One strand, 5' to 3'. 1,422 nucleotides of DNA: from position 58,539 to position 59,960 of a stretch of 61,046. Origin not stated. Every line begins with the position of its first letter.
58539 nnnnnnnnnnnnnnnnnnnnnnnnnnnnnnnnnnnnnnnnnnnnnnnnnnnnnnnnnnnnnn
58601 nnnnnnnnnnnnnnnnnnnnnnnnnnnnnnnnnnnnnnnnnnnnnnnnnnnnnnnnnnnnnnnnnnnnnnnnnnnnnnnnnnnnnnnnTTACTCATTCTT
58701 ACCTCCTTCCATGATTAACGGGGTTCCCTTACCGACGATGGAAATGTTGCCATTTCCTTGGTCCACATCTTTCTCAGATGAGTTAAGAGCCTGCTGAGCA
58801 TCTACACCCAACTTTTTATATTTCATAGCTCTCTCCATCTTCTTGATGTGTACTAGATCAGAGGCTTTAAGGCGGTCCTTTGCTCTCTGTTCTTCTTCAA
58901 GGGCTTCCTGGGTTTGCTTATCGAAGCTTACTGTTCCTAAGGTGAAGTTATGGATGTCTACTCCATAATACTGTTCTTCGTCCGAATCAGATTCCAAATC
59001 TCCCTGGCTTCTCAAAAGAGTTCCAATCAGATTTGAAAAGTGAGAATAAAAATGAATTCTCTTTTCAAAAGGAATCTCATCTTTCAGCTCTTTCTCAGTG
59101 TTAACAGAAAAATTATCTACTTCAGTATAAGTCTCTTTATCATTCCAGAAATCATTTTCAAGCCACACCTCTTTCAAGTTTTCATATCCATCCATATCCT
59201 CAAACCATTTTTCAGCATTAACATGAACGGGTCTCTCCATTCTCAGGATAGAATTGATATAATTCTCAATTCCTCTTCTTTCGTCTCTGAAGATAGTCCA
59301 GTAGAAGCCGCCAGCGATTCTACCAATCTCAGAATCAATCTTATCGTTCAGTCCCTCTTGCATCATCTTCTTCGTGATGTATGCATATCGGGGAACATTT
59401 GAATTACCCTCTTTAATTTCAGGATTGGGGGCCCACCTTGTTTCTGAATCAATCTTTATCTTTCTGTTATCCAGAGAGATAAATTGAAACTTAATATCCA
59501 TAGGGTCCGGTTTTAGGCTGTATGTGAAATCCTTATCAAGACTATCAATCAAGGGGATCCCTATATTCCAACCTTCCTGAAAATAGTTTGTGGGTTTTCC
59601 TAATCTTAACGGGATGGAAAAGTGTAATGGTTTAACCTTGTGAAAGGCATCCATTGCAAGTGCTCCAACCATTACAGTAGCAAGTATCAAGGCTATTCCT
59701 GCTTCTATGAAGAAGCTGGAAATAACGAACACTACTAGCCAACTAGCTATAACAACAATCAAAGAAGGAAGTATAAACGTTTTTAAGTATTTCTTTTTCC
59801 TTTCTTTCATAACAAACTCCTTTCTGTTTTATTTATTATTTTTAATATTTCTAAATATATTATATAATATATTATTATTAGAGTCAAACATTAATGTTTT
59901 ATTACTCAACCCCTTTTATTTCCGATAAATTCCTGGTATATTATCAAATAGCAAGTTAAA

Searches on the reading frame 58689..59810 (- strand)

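Call 68: search_protein_families(library=pfam, proteins=[window:58689-59810:-], max_evalue=0.01)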
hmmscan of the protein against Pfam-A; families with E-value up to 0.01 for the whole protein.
window:58689-59810:- (373 aa): 1 family
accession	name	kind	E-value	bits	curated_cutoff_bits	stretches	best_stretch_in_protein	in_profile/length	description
PF01145.31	Band_7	-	8.6e-11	42.6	23.6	1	59-316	3-167/176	SPFH domain / Band 7 family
